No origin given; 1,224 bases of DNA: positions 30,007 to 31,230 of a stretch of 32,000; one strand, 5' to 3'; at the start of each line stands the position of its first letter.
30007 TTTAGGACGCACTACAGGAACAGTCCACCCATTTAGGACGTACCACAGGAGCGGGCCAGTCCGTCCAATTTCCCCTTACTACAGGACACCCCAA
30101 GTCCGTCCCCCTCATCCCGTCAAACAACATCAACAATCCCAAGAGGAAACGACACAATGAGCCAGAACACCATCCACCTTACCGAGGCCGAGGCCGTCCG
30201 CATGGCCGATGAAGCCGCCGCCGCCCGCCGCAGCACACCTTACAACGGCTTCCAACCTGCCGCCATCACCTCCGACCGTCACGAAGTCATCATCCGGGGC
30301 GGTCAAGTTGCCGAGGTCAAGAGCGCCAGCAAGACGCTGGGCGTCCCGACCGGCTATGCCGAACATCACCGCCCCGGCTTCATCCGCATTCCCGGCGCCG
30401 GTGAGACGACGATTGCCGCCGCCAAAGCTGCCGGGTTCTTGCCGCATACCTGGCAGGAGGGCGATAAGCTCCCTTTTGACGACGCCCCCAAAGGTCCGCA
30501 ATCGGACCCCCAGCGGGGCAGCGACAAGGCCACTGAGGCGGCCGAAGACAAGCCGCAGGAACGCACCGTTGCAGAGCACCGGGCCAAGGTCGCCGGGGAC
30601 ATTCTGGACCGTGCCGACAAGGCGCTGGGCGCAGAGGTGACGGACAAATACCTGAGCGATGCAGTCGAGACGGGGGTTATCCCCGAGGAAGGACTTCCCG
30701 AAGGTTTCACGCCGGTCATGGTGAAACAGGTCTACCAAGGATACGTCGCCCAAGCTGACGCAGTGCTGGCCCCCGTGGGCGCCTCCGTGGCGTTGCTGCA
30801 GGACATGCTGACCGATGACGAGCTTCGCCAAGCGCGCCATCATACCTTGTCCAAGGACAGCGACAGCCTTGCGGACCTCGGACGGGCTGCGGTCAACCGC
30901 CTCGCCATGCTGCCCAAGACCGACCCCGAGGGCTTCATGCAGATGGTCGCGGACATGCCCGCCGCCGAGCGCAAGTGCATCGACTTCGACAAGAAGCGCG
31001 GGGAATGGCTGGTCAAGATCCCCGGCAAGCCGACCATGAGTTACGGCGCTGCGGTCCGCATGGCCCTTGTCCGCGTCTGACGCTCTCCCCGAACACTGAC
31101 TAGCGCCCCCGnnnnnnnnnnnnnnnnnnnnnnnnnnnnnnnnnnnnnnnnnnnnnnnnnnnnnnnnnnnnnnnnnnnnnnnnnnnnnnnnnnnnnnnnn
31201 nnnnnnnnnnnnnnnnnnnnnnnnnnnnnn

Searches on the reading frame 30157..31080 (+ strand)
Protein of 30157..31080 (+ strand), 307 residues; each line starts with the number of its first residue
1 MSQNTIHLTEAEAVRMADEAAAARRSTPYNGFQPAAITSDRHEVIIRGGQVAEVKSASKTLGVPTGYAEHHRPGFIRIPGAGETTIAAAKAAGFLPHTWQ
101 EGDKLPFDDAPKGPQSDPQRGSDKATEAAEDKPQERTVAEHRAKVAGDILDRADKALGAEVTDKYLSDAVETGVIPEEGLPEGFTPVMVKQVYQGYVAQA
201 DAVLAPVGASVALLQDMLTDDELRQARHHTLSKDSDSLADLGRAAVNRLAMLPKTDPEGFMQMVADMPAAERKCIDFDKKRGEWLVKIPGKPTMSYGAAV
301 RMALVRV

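Call 8: search_protein_families(library=pfam, proteins=[window:30157-31080:+], max_evalue=0.01)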
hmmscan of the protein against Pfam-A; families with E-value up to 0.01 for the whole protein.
window:30157-31080:+ (307 aa): 0 families

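Call 13: find_encoding_contigs(protein=window:30157-31080:+, flank=10000, max_places=10)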
Protein window:30157-31080:+ (307 aa): no gene with exactly this product is on record in the collection.

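Call 16: search_protein_families(library=padloc, proteins=[window:30157-31080:+], max_evalue=0.01)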
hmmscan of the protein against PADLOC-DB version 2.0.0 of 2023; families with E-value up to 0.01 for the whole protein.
window:30157-31080:+ (307 aa): 0 families

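Call 19: find_homologous_proteins(query=window:30157-31080:+)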
Query window:30157-31080:+ (307 aa): 22 proteins with E <= 0.001 among 8000 candidates.
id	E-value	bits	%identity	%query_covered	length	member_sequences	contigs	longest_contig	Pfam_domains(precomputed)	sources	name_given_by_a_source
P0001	1.9e-196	669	99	100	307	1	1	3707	-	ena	-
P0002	1.7e-193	660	98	100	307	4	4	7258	-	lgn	-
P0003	1.0e-167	575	85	100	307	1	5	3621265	-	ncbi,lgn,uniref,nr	ncbi:hypothetical protein H9N28_08110 [Rhodobacter capsulatus]|uniref:hypothetical protein n=1 Tax=R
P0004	5.2e-157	540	81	100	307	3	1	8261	-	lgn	-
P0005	8.9e-151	519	77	100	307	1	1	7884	-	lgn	-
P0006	8.5e-93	329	79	64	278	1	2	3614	-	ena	-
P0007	2.4e-90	321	55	96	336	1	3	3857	-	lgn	-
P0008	7.0e-89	316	53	100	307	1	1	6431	-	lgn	-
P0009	5.3e-88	313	53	93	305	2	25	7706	-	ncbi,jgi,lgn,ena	-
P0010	5.6e-88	313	51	100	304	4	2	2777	-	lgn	-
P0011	1.8e-86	308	53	97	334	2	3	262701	-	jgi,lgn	-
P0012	6.4e-83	297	51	97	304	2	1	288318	-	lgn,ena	-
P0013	2.5e-71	259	48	91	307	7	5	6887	-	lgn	-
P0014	6.6e-71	257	53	86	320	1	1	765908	-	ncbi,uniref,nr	ncbi:hypothetical protein DC366_00845 [Pelagivirga sediminicola]|uniref:Uncharacterized protein n=1 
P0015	4.3e-69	251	48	90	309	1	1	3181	-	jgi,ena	-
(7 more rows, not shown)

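Call 21: find_related_loci(query=A1, collection=genome_contigs, flank=6000)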
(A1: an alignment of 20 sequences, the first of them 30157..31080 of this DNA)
Query A1 (307 aa) in genome_contigs; peptide patterns used: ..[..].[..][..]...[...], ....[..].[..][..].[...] (x = any residue, [..] = any of these).
154 stretches matched a pattern; 11 encode a relative of the query (tblastn E <= 1e-3); 11 distinct loci.
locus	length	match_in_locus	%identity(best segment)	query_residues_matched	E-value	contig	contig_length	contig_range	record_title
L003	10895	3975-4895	85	1-307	7e-172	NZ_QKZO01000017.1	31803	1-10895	Rhodobacter capsulatus strain DSM 1710 LY44DRAFT_scaffold00017.17, whole genome shotgun sequence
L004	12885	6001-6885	53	9-307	3e-92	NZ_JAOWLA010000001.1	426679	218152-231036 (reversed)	Albidovulum sediminicola strain WL0075 NODE_1_length_426679_cov_50.842315, whole genome shotgun sequence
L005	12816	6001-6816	53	43-307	5e-77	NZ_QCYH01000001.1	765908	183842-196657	Pelagivirga sediminicola strain BH-SD19 BH19_scaffold1, whole genome shotgun sequence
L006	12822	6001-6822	48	30-307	8e-77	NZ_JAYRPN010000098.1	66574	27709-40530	MAG: Tabrizicola sp. isolate XM1_ASGE1bin.6 k141_197389, whole genome shotgun sequence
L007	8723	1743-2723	42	1-307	6e-73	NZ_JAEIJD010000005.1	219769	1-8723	Pontibaca salina strain S1109L scaffold_5_length=219770, whole genome shotgun sequence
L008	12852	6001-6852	46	22-307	1e-72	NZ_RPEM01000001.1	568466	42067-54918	Pseudotabrizicola sediminis strain DRYC-M-16 Scaffold1, whole genome shotgun sequence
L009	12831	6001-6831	48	38-307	2e-69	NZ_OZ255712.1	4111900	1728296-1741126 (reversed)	MAG: Roseovarius sp. isolate e29953d4-7766-45fa-9b4b-6bec6ca4169c chromosome 1, complete sequence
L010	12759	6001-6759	44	38-307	8e-55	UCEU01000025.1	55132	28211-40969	Rhizobiales bacterium isolate AFS066368 genome assembly, contig: contig_25, whole genome shotgun sequence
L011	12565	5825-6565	36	74-305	2e-42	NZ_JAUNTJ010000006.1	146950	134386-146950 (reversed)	MAG: Paracoccus sp. (in: a-proteobacteria) isolate S5R_Sa_12 NODE_43_length_146950_cov_102.223350, whole genome shotgun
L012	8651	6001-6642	35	44-266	3e-22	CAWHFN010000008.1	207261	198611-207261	MAG: uncultured Alphaproteobacteria bacterium isolate MFD00822.bin.1.7 genome assembly, contig: contig_146837, whole gen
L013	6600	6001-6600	32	44-248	3e-19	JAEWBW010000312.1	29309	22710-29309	MAG: Proteobacteria bacterium isolate OH_PBB_268 k127_649397, whole genome shotgun sequence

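Call 27: search_protein_families(library=phrogs, proteins=[window:30157-31080:+], max_evalue=0.01)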
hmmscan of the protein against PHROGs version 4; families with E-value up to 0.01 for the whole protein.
window:30157-31080:+ (307 aa): 0 families

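Call 29: find_encoding_contigs(protein=P0004, flank=8000, max_places=4)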
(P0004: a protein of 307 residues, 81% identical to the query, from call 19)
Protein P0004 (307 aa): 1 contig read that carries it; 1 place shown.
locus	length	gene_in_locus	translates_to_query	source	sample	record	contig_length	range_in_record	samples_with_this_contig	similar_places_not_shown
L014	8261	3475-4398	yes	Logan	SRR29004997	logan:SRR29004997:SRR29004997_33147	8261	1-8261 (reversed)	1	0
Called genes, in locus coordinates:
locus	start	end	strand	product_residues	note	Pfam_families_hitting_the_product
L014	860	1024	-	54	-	-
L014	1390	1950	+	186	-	PF00239:Resolvase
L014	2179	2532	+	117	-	-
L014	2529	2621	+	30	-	-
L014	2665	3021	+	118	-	-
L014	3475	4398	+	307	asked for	-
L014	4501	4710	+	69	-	-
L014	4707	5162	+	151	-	-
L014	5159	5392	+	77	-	-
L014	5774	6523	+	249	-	PF02498:Bro-N, PF03374:ANT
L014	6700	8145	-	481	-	PF20172:DUF6538 (weak), PF00589:Phage_integrase (weak)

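Call 30: find_encoding_contigs(protein=P0005, flank=8000, max_places=4)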
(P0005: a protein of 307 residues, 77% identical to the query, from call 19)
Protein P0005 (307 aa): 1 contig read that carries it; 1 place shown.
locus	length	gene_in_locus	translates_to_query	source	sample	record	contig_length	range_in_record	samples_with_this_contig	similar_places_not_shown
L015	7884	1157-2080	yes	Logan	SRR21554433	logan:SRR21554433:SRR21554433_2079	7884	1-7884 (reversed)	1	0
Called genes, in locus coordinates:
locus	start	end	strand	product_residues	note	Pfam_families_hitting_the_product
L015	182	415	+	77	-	-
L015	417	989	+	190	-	PF02498:Bro-N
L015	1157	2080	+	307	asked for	-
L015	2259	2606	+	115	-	-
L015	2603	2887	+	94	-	-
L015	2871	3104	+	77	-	-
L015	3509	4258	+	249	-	PF02498:Bro-N, PF03374:ANT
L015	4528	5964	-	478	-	PF20172:DUF6538 (weak), PF00589:Phage_integrase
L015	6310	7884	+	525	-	?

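Call 31: find_encoding_contigs(protein=P0002, flank=8000, max_places=4)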
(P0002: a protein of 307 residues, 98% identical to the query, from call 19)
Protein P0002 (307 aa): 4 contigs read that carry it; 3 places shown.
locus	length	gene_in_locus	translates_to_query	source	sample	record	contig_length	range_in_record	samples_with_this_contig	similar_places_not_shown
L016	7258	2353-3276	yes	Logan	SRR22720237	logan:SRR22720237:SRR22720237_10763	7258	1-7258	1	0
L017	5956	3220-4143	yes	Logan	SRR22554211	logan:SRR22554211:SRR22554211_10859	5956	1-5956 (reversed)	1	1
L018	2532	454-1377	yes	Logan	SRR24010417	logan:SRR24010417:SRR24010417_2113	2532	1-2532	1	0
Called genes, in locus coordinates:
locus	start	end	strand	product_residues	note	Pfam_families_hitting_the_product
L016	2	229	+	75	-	?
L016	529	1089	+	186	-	PF00239:Resolvase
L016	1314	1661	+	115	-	-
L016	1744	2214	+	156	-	PF02498:Bro-N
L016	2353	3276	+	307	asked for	-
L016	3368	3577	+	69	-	-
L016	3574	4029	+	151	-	-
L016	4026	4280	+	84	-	-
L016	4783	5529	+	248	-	PF02498:Bro-N, PF03374:ANT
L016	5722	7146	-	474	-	PF20172:DUF6538 (weak), PF00589:Phage_integrase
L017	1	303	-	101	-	?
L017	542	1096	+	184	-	-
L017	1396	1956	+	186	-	PF00239:Resolvase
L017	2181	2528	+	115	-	-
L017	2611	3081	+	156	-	PF02498:Bro-N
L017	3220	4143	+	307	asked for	-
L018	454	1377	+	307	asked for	-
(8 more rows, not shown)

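Call 39: find_encoding_contigs(protein=P0001, flank=8000, max_places=4)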
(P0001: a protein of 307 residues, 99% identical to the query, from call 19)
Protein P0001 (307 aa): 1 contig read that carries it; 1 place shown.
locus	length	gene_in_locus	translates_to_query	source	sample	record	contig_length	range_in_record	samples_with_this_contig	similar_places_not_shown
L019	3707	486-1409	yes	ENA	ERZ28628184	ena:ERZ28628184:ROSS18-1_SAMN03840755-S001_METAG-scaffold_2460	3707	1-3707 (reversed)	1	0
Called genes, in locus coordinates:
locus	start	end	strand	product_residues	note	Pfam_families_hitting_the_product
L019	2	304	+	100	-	?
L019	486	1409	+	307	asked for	-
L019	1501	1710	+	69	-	-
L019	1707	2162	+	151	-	-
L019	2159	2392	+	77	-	-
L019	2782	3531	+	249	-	PF02498:Bro-N, PF03374:ANT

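Call 71: predict_structure(alignment_id=A1)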
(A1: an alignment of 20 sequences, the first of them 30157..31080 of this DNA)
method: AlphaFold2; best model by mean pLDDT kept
length: 307 residues; sequences in the alignment: 20
mean_pLDDT: 68.5   pTM: 0.47
mean pLDDT of the five models: 68.5, 67.3, 65.6, 65.2, 64.6
residues with pLDDT >= 90: 20; 70-90: 153; 50-70: 55; < 50: 79
segments of 3 or more residues with pLDDT < 50: 1-9, 27-40, 42-70, 109-135
pLDDT, mean of each block of 10 residues (from residue 1): 39 61 51 40 44 47 42 62 71 70 58 32 30 51 77 79 80 71 78 85 86 88 89 89 91 88 87 88 88 89 79
secondary structure, 60 per line:
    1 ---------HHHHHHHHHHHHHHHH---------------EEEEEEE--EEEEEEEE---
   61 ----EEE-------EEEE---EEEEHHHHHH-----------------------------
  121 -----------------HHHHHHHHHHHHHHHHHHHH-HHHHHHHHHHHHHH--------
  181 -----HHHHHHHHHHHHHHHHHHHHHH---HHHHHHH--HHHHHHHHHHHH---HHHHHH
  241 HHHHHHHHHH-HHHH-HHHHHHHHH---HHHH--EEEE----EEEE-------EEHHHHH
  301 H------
elements in order: H10-25 E41-47 E50-57 E65-67 E75-78 E82-85 H86-91 H138-157 H159-172 H186-207 H211-217 H220-231 H235-250 H252-255 H257-265 H269-272 E275-278 E283-286 H296-301

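Call 74: fold_search(model_id=the predicted structure, library=pdb)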
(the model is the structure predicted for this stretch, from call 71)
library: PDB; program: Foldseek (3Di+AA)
matches with E <= 10: 106; with E <= 0.001: 0
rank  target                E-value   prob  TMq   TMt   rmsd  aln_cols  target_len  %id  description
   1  1nst                  8.0e-01  0.10  0.11  0.11  16.1       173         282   15  THE SULFOTRANSFERASE DOMAIN OF HUMAN HAPARIN SULFATE N-DEACETYLASE/N-SULFOTRANSFERASE (released 1999-09-16)
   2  5a7d_P                1.1e+00  0.06  0.10  0.11  19.0       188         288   12  Tetrameric assembly of LGN with Inscuteable (released 2016-08-03)
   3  7prx_A                1.7e+00  0.07  0.10  0.12  14.7        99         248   13  wildtype ligand binding domain of the glucocorticoid receptor complexed with velsecorat and a PGC1a coactivator fragme (released 2023-02-08)
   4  5a7d_R                2.0e+00  0.04  0.11  0.10  18.5       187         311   13  Tetrameric assembly of LGN with Inscuteable (released 2016-08-03)
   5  8etq                  2.1e+00  0.06  0.13  0.14  16.8       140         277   16  Designed pentafoil knot protein folded into a trefoil knot (released 2023-10-25)
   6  8g7m_G                2.1e+00  0.04  0.11  0.10  17.9       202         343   15  ATP-bound mtHsp60 V72I focus (released 2023-07-12)
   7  1oao_A                2.2e+00  0.06  0.13  0.07  11.3       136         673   15  NiZn[Fe4S4] and NiNi[Fe4S4] clusters in closed and open alpha subunits of acetyl-CoA synthase/carbon monoxide dehydrog (released 2003-04-11)
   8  5e4v                  2.6e+00  0.03  0.10  0.08  18.1       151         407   16  Crystal structure of measles N0-P complex (released 2016-01-27)
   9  8hki_D                2.9e+00  0.04  0.13  0.15  16.2       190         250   13  Human TRiC open state (released 2023-12-13)
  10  7nvo_D                3.1e+00  0.03  0.12  0.13  15.5       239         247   11  Human TRiC complex in open state with nanobody bound (released 2022-03-02)
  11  1mjg_A                3.4e+00  0.04  0.13  0.07  11.2       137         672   15  CRYSTAL STRUCTURE OF BIFUNCTIONAL CARBON MONOXIDE DEHYDROGENASE/ACETYL-COA SYNTHASE(CODH/ACS) FROM MOORELLA THERMOACET (released 2003-01-28)
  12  1gnc_MODEL_1_A        3.4e+00  0.01  0.09  0.13  18.1       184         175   14  STRUCTURE AND DYNAMICS OF THE HUMAN GRANULOCYTE COLONY-STIMULATING FACTOR DETERMINED BY NMR SPECTROSCOPY. LOOP (released 1994-07-31)
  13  8r2m_F                3.8e+00  0.04  0.15  0.15  12.6       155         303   19  Mycobacterium smegnatis RNA polymerase transcription initiation complex with SigmaA, RbpA, HelD N-terminal domain and  (released 2024-10-02)
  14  7nvo_H                3.8e+00  0.03  0.11  0.13  16.8       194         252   11  Human TRiC complex in open state with nanobody bound (released 2022-03-02)
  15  5a7d_Q                4.0e+00  0.02  0.10  0.11  18.8       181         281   14  Tetrameric assembly of LGN with Inscuteable (released 2016-08-03)
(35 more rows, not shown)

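Call 90: find_related_loci(query=A1, collection=viral_contigs, flank=6000)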
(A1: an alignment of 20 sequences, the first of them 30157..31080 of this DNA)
Query A1 (307 aa) in viral_contigs; peptide patterns used: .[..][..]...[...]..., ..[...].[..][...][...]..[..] (x = any residue, [..] = any of these).
120 stretches matched a pattern, but none encodes a relative of the query by tblastn (E <= 1e-3).

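Call 91: find_encoding_contigs(protein=P0011, flank=8000, max_places=5)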
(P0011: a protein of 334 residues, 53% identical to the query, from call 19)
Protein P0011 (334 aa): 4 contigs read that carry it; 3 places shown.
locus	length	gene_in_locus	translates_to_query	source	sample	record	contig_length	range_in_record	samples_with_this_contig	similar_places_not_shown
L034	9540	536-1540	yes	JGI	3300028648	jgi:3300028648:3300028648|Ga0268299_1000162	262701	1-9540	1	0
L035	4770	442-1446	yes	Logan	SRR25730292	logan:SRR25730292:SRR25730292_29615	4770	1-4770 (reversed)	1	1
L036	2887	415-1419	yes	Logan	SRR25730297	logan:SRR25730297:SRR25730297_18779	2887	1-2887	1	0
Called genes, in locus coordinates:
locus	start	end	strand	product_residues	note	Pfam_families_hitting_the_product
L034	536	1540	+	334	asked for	-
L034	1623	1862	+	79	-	-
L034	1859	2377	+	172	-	-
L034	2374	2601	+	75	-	-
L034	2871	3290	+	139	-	PF26820:Phage_T4_Y00F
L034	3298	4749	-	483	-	PF20172:DUF6538 (weak), PF00589:Phage_integrase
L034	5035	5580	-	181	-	PF02469:Fasciclin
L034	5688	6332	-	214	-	PF10099:RskA_C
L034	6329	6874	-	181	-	PF04542:Sigma70_r2, PF08281:Sigma70_r4_2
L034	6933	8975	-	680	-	PF17650:RACo_linker, PF17651:Raco_middle, PF14574:RACo_C_ter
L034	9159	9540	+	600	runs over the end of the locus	PF00005:ABC_tran, PF01926:MMR_HSR1 (faint), PF02463:SMC_N (faint), PF03193:RsgA_GTPase (faint), PF13175:AAA_15 (faint), PF13191:AAA_16 (faint), PF00005:ABC_tran, PF16326:ABC_tran_CTD, +4 more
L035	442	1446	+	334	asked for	-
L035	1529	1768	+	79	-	-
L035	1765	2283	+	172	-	-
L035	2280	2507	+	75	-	-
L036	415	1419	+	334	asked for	-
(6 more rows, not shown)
